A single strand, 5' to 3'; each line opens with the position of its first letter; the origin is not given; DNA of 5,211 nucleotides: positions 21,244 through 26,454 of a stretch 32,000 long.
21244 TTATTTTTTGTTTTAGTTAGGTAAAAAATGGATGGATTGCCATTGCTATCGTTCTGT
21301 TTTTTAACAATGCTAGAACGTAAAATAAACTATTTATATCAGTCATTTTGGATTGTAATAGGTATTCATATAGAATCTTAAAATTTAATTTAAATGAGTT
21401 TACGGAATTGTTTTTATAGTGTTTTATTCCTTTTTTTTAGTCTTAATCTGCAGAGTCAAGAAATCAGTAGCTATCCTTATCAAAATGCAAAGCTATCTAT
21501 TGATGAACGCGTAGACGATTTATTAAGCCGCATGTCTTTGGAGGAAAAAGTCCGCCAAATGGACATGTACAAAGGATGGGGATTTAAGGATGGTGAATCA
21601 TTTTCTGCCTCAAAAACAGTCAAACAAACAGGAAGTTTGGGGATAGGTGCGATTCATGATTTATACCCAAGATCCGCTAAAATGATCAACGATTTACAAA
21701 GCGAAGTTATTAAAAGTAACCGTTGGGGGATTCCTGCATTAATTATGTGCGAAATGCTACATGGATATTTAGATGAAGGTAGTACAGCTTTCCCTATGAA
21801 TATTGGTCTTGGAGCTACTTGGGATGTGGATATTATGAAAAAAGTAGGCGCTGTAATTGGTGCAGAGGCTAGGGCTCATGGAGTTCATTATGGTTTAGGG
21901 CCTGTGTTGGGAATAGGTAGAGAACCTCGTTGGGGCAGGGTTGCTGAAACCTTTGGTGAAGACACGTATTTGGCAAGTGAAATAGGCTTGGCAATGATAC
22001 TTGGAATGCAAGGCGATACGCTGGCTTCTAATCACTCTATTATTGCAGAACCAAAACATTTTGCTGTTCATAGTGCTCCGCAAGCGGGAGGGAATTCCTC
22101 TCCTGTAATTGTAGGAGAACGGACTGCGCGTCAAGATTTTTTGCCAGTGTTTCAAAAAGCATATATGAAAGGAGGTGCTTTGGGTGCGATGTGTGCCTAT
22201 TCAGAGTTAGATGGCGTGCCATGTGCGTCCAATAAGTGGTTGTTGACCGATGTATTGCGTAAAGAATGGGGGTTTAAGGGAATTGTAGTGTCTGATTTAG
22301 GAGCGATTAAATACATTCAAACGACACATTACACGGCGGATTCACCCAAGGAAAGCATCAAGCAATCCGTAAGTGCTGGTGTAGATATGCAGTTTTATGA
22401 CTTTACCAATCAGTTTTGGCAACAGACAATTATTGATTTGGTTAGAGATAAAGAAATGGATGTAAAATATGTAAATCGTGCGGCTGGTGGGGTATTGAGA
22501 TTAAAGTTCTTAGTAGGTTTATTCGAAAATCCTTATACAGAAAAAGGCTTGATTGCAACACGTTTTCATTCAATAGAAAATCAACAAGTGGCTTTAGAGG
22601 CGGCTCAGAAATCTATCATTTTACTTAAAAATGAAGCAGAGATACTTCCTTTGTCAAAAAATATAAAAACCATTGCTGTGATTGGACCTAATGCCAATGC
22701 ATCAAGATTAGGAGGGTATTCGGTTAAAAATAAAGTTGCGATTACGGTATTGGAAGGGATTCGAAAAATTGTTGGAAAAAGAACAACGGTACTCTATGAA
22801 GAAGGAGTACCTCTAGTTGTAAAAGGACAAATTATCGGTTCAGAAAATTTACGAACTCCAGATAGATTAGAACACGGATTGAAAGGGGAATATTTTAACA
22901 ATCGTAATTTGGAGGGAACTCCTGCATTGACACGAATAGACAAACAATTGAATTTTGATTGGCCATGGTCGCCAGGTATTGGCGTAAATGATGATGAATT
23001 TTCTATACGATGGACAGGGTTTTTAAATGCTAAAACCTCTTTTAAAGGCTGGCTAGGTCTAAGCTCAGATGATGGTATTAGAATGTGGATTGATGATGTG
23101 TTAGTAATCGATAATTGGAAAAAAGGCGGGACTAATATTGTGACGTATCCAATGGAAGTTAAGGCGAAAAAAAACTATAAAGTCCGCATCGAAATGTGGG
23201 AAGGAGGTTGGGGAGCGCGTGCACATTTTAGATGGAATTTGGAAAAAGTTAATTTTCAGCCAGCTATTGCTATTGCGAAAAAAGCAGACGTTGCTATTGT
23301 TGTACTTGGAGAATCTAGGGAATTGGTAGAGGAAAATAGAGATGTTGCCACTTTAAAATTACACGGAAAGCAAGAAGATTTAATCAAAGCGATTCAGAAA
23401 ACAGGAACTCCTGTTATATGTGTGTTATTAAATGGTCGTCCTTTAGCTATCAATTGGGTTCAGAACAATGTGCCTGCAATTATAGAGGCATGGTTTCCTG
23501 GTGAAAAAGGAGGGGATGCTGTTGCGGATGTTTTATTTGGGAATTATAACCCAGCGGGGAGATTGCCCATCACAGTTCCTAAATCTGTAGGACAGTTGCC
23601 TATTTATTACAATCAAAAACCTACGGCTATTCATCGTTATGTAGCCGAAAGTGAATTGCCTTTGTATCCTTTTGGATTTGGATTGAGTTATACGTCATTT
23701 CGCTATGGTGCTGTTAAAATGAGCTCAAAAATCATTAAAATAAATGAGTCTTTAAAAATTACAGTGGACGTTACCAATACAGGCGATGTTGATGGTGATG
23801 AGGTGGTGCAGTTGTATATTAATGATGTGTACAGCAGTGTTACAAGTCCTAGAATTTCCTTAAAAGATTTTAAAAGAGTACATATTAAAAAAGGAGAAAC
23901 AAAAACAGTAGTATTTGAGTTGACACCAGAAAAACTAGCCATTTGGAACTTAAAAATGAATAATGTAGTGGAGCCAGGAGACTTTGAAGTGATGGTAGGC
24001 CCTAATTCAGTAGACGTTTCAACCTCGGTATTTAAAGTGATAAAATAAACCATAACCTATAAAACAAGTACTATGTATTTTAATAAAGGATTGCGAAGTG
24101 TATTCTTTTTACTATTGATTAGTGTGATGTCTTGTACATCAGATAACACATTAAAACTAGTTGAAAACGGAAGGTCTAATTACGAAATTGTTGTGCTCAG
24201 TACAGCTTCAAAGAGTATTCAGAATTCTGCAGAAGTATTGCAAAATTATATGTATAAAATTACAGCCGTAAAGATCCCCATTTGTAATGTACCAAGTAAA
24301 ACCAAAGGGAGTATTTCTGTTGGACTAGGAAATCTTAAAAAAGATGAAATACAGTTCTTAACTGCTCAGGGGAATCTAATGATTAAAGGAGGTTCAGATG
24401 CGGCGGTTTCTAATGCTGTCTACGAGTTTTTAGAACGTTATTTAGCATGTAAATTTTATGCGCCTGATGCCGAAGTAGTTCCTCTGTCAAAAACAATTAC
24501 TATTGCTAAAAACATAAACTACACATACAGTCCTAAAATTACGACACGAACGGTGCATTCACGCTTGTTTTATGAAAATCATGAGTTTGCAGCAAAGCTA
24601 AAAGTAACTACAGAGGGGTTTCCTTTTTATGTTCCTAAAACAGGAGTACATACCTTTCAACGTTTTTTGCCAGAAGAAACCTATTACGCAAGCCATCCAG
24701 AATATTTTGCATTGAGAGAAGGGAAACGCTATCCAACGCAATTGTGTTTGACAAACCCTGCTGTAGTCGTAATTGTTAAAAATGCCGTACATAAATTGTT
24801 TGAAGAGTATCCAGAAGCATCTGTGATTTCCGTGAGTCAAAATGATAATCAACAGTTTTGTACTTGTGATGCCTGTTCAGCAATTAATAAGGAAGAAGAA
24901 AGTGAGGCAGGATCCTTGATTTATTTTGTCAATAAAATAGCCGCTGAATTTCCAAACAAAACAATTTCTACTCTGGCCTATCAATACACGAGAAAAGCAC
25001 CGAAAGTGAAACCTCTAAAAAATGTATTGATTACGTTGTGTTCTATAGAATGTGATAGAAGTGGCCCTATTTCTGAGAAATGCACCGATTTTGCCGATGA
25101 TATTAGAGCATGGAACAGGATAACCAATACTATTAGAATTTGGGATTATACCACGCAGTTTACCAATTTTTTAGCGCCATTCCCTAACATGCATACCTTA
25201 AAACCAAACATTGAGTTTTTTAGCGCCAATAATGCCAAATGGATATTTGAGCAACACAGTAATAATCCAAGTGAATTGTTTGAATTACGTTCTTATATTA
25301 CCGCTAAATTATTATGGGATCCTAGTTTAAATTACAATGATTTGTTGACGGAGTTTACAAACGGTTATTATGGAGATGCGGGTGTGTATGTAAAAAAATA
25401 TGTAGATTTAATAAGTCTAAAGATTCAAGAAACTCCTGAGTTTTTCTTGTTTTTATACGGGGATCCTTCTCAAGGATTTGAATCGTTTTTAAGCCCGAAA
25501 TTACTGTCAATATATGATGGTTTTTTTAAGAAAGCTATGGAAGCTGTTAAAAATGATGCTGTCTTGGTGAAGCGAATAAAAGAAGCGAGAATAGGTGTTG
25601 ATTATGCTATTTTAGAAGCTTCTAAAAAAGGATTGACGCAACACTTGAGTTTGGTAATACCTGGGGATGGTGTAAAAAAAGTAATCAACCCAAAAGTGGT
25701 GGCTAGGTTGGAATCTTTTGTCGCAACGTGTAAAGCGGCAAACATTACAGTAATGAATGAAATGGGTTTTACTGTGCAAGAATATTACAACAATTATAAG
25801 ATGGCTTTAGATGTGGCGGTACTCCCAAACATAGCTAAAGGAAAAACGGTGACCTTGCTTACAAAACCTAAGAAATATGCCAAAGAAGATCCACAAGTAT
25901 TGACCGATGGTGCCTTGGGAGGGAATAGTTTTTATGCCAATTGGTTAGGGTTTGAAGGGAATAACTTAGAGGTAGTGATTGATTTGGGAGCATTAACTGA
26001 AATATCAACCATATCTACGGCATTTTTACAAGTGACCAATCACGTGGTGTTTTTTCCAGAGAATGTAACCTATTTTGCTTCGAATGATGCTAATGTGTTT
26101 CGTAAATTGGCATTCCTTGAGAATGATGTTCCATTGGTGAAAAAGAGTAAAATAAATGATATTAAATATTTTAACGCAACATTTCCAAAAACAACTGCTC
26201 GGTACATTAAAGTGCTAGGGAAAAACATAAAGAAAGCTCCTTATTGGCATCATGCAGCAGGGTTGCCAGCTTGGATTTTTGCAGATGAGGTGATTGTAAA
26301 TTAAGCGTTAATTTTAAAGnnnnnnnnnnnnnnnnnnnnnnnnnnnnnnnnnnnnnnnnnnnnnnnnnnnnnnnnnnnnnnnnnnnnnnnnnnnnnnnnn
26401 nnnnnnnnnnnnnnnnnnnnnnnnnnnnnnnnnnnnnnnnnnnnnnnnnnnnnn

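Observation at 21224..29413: Conserved non-coding element repeated at the head of successive transcription units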

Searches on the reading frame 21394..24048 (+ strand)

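Call 9: search_protein_families(library=pfam, proteins=[window:21394-24048:+])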
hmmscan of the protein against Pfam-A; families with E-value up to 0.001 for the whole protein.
window:21394-24048:+ (884 aa): 4 families
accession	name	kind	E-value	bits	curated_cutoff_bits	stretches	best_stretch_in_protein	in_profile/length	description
PF01915.27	Glyco_hydro_3_C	-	1.4e-61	208.4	31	1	408-766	1-200/200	Glycosyl hydrolase family 3 C-terminal domain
PF00933.27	Glyco_hydro_3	-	7.5e-61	206.7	27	1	49-369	2-315/316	Glycosyl hydrolase family 3 N terminal domain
PF07691.17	PA14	-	3.2e-25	89.1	24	1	493-618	2-137/147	PA14 domain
PF14310.12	Fn3-like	-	7.2e-24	84.2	25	1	803-872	1-71/71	Fibronectin type III-like domain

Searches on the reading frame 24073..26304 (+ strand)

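Call 9: search_protein_families(library=pfam, proteins=[window:24073-26304:+])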
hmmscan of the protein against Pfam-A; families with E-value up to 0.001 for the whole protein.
window:24073-26304:+ (743 aa): 1 family
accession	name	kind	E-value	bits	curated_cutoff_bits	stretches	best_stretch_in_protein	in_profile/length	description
PF16126.11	DUF4838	-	1.7e-105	353.2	26.6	1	128-445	1-325/325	Domain of unknown function (DUF4838)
